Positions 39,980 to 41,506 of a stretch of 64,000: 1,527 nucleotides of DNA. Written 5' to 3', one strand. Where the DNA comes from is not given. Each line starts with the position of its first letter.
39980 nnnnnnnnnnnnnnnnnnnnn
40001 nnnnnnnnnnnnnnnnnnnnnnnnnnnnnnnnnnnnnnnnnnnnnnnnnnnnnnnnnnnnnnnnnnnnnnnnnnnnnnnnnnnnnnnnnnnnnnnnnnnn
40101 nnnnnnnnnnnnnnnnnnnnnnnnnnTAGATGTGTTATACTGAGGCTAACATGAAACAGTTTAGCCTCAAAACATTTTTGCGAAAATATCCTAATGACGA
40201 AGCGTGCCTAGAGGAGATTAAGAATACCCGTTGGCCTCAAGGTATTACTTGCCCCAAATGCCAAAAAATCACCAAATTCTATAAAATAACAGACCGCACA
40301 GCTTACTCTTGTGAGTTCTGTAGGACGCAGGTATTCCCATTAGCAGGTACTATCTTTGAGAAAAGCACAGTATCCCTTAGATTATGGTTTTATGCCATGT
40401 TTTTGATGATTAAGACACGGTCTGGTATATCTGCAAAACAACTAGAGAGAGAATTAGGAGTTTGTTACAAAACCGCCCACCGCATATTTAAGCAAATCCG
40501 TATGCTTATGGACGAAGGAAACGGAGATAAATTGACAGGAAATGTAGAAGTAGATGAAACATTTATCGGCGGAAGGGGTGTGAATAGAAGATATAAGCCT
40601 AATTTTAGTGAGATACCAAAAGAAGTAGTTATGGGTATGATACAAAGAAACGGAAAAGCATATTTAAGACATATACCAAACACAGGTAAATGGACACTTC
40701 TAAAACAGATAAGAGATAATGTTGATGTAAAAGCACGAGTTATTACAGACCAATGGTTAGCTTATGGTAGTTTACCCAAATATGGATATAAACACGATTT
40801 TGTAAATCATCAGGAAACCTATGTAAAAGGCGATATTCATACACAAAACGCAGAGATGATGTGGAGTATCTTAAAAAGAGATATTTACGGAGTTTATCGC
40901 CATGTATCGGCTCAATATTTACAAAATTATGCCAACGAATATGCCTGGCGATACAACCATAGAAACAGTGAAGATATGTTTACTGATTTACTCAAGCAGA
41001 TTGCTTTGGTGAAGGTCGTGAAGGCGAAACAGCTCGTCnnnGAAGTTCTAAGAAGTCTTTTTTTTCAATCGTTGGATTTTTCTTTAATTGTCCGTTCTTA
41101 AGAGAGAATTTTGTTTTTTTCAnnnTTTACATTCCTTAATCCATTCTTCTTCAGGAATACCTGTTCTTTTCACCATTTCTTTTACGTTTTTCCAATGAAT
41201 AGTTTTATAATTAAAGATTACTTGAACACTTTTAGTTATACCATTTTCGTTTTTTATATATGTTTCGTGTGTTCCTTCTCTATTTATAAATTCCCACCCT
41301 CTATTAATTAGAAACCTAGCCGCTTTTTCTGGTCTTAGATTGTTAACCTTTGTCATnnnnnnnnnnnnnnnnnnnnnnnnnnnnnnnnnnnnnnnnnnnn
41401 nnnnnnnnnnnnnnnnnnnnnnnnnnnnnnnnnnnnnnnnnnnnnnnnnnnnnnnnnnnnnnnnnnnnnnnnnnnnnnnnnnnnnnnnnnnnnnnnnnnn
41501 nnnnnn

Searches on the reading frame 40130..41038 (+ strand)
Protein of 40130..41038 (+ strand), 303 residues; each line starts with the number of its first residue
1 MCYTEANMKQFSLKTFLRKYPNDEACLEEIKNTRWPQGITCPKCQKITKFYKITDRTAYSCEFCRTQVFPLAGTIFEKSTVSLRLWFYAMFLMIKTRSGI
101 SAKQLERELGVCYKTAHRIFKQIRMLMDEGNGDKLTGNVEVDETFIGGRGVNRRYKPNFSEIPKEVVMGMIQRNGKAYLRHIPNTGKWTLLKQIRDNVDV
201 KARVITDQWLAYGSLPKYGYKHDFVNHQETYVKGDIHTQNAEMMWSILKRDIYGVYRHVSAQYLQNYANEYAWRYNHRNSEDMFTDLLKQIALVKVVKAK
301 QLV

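Call 84: search_protein_families(library=pfam, proteins=[window:40130-41038:+], max_evalue=0.01)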
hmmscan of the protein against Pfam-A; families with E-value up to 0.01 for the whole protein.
window:40130-41038:+ (303 aa): 2 families
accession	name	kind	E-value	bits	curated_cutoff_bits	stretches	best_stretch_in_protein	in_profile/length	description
PF12762.13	DDE_Tnp_IS1595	-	7.3e-35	120.7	27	1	134-276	1-153/153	ISXO2-like transposase domain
PF12760.12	Zn_ribbon_IS1595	-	2.3e-13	50.3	25.4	1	21-67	1-46/46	Transposase zinc-ribbon domain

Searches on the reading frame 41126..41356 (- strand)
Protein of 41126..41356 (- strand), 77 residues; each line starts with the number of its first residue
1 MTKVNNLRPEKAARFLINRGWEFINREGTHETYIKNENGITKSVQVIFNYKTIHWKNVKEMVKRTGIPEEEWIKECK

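Call 84: search_protein_families(library=pfam, proteins=[window:41126-41356:-], max_evalue=0.01)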
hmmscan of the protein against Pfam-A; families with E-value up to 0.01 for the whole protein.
window:41126-41356:- (77 aa): 1 family
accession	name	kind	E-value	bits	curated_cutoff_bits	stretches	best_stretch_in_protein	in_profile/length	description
PF07927.17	HicA_toxin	-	0.0013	19.2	27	1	12-67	4-58/58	HicA toxin of bacterial toxin-antitoxin,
